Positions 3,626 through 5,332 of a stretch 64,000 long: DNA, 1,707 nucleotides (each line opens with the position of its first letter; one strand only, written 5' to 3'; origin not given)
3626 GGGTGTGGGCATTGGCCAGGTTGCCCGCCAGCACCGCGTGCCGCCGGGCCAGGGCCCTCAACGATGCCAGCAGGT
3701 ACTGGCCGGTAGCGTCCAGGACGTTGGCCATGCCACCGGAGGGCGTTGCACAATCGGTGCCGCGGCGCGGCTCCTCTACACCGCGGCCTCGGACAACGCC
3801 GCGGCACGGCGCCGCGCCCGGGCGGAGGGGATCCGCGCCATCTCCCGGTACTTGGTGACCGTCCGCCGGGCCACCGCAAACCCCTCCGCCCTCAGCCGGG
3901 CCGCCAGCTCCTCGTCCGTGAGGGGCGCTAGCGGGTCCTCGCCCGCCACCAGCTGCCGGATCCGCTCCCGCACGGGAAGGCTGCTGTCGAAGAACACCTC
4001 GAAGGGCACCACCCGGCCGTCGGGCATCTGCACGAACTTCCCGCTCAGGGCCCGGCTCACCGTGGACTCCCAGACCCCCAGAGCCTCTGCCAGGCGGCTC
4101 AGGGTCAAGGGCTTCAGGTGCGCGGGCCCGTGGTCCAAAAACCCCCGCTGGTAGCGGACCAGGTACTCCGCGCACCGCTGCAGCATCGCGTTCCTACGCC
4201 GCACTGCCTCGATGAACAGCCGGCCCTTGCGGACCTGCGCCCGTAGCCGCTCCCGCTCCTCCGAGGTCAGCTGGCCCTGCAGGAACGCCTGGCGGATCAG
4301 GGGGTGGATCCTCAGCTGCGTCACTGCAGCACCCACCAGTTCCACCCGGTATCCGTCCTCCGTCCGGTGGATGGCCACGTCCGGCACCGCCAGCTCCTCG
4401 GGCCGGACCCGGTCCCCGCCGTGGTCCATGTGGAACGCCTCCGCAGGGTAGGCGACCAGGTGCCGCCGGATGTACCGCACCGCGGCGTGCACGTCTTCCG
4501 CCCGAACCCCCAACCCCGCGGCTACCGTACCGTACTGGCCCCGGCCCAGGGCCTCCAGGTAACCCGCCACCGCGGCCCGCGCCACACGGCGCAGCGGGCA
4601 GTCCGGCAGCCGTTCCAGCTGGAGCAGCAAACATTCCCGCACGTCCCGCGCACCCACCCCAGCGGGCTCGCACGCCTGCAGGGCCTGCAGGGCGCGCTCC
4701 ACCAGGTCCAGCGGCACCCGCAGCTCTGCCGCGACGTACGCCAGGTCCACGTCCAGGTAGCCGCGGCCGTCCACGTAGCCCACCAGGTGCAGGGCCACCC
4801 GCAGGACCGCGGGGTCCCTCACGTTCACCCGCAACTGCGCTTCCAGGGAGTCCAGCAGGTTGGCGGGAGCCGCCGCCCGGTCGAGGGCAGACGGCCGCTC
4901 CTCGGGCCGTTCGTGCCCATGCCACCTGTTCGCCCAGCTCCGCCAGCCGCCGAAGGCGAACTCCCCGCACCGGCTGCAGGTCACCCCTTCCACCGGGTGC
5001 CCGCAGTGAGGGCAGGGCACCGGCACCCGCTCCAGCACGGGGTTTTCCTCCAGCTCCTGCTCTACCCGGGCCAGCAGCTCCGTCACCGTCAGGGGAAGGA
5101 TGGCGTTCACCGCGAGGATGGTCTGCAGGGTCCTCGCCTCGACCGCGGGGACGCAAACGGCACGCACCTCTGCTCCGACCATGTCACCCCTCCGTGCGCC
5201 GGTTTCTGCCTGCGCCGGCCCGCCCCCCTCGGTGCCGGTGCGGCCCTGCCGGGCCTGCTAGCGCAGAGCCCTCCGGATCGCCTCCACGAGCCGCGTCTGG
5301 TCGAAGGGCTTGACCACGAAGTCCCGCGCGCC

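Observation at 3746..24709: Five near-identical sigma54 promoters drive the flagellar and chemotaxis genes in a Firmicutes-type locus that also has embedded rpoN and a sigma28 late tier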

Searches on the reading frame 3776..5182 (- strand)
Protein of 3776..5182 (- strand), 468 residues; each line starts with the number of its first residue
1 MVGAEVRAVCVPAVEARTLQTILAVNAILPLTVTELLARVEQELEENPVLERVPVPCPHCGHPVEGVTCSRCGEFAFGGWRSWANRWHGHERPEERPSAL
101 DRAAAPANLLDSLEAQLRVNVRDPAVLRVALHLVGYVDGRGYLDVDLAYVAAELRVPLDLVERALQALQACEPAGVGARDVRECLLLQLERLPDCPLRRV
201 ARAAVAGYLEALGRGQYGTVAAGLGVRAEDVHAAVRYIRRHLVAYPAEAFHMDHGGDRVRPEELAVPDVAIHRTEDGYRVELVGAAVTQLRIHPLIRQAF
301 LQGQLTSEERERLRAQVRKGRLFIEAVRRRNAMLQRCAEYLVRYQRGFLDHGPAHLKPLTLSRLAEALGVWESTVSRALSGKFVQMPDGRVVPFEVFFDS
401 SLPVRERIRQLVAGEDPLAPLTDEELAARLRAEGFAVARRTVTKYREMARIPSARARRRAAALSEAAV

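Call 10: search_protein_families(library=pfam, proteins=[window:3776-5182:-], max_evalue=0.001)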
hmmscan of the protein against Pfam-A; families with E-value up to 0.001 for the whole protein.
window:3776-5182:- (468 aa): 4 families
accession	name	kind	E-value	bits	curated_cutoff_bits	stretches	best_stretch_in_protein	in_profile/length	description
PF04552.19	Sigma54_DBD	-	2.5e-38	131.8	22.8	1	313-459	4-160/160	Sigma-54, DNA binding domain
PF04963.19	Sigma54_CBD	-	3.3e-36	125.2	22.9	1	103-293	6-182/185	Sigma-54 factor, core binding domain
PF00309.25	Sigma54_AID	-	0.00013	22.1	23.8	1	27-51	21-45/46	Sigma-54 factor, Activator interacting domain (AID)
PF13545.12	HTH_Crp_2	-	0.00015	22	27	0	335-380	1-44/70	Crp-like helix-turn-helix domain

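Call 12: find_related_loci(query=window:3776-5182:-, collection=genome_contigs, flank=10000)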
Query window:3776-5182:- (468 aa) in genome_contigs; peptide patterns used: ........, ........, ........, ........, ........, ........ (x = any residue, [..] = any of these).
154 stretches matched a pattern; 35 encode a relative of the query (tblastn E <= 1e-3); 35 distinct loci.
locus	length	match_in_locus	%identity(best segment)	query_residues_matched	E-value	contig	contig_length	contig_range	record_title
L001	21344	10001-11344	91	1-448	0e+0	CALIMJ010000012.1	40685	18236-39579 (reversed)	MAG: uncultured bacterium isolate S1_Bin_METABAT__12_1 genome assembly, contig: c_000001172493, whole genome shotgun seq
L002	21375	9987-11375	79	5-468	0e+0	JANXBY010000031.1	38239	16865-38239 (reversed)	MAG: Armatimonadota bacterium isolate SKYB51 k141_192696, whole genome shotgun sequence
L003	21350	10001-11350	77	1-452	0e+0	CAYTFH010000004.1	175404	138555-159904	MAG TPA_asm: uncultured bacterium isolate binchicken_co30_114 genome assembly, contig: NODE_99_length_175404_cov_105.893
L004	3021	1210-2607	70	1-466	0e+0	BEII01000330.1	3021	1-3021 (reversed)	Bacterium HR32 DNA, contig: NODE_8797_330, isolate: HRbin32, whole genome shotgun sequence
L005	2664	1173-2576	69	1-468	0e+0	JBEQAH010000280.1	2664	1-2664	MAG: bacterium isolate 03V1_S199.semibin_refined.081 NODE_24829_length_2664_cov_2.625542, whole genome shotgun sequence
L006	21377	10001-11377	66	1-459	0e+0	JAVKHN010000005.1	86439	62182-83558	MAG: Candidatus Sysuimicrobium calidum isolate HHBFW-2_201803_bins_120 HHBFW-2_201803_bins_120_scaffold_5, whole genome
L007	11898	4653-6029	36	22-462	4e-67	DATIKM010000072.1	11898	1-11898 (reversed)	MAG TPA_asm: Chthonomonadales bacterium isolate SMAG_U15718 k141_27551, whole genome shotgun sequence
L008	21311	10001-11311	36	14-452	2e-63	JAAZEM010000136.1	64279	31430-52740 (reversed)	MAG: Armatimonadota bacterium isolate AS09scLD_344 211983_AS09, whole genome shotgun sequence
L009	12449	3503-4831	33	22-466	7e-58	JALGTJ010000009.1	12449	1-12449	MAG: Candidatus Zipacnadia bacterium isolate Meg22_1012_Bin_125 Meg22_1012_Bin_125_scaffold_16690, whole genome shotgun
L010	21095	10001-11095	34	94-459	3e-53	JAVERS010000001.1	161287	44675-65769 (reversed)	MAG: Desulfuromonadaceae bacterium isolate BF1_26 scaffold_111_c2_biofilm_2017, whole genome shotgun sequence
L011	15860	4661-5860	32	68-459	2e-54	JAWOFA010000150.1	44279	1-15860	MAG: Desulfuromonadaceae bacterium isolate BLK6-1.bin.152 k191_328238, whole genome shotgun sequence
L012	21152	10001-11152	33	83-459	7e-54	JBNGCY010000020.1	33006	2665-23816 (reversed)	MAG: Desulfuromonadaceae bacterium isolate E05-012 bin85.fa-20, whole genome shotgun sequence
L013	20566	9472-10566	34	94-459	2e-53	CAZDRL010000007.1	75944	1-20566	MAG TPA_asm: uncultured Desulfuromonas sp. isolate binchicken_co59_660 genome assembly, contig: NODE_361_length_75944_co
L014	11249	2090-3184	33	94-459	2e-52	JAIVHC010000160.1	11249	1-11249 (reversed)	MAG: Geobacteraceae bacterium isolate MAG32 MTG32_1766, whole genome shotgun sequence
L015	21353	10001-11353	30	28-459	8e-52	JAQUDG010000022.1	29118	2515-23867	MAG: Desulfuromonas sp. isolate STCSWMC_149 NODE_3530_length_29118_cov_3.521714_ST_CSWMC, whole genome shotgun sequence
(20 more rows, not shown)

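Call 52: search_protein_families(library=ncbifam, proteins=[window:3776-5182:-], max_evalue=0.01)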
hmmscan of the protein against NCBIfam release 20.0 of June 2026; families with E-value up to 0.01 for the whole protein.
window:3776-5182:- (468 aa): 8 families
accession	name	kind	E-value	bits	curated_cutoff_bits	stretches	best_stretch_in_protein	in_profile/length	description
TIGR02395.1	rpoN_sigma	equivalog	3.3e-83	280.2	277.35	1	26-458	15-434/434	RNA polymerase factor sigma-54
NF004595.0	PRK05932.1-2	equivalog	2.4e-68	231.2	513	1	100-459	116-482/484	RNA polymerase factor sigma-54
NF009118.0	PRK12469.1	subfamily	6.4e-67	226.4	396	1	87-461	103-482/483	RNA polymerase factor sigma-54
NF004596.0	PRK05932.1-3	subfamily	1.4e-66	225.5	499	1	88-463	134-510/515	RNA polymerase factor sigma-54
NF004598.0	PRK05932.1-5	equivalog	5.8e-62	210.1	621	1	92-458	131-502/504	RNA polymerase factor sigma-54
NF004597.0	PRK05932.1-4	equivalog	3.5e-42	144.5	817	1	129-459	140-475/477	RNA polymerase factor sigma-54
NF004602.0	PRK05932.2-4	equivalog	1.7e-32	112.8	506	2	263-461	217-412/416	RNA polymerase factor sigma-54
NF033516.0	transpos_IS3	equivalog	0.0069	15.7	160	0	307-461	58-190/369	IS3 family transposase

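Call 75: find_homologous_proteins(query=window:3776-5182:-, max_evalue=1e-30)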
Query window:3776-5182:- (468 aa): 353 proteins with E <= 1e-30 among 8000 candidates; the best 120 are listed.
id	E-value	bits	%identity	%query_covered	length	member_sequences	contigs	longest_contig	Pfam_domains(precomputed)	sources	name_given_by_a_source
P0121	6.0e-273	924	91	96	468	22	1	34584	PF04963.20,PF04552.20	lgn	-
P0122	6.7e-235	798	81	99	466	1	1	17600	PF04963.20,PF04552.20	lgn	-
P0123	2.9e-230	783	80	99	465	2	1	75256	PF04963.20,PF04552.20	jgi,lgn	jgi:RNA polymerase sigma-54 factor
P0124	7.1e-230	782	78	95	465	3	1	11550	PF04963.20,PF04552.20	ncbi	-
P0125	1.6e-224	764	77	100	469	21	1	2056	PF04963.20,PF04552.20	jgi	jgi:RNA polymerase sigma-54 factor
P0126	2.9e-222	757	77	96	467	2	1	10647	PF04963.20,PF04552.20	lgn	-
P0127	8.4e-217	739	75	100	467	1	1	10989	PF04963.20,PF04552.20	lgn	-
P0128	1.2e-212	725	74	96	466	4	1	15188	PF04963.20,PF04552.20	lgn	-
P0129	1.8e-212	724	73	100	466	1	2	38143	PF04963.20,PF04552.20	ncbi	-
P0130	1.5e-192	659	70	100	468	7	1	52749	PF04963.20,PF04552.20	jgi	-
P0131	2.5e-192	658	69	100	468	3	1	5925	PF04963.20,PF04552.20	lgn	-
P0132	7.6e-183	627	64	98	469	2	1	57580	PF04963.20,PF04552.20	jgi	jgi:RNA polymerase sigma-54 factor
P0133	1.7e-181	622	66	98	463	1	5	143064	PF04963.20,PF04552.20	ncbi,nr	ncbi:MAG: RNA polymerase factor sigma-54 [Armatimonadota bacterium]|nr:RNA polymerase factor sigma-5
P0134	2.0e-181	622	67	98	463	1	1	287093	PF04963.20,PF00309.26,PF13545.13,PF04552.20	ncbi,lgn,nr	ncbi:MAG: RNA polymerase factor sigma-54 [Armatimonadetes bacterium]|nr:RNA polymerase factor sigma-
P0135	1.7e-180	619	67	98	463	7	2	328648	PF04963.20,PF04552.20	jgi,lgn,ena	-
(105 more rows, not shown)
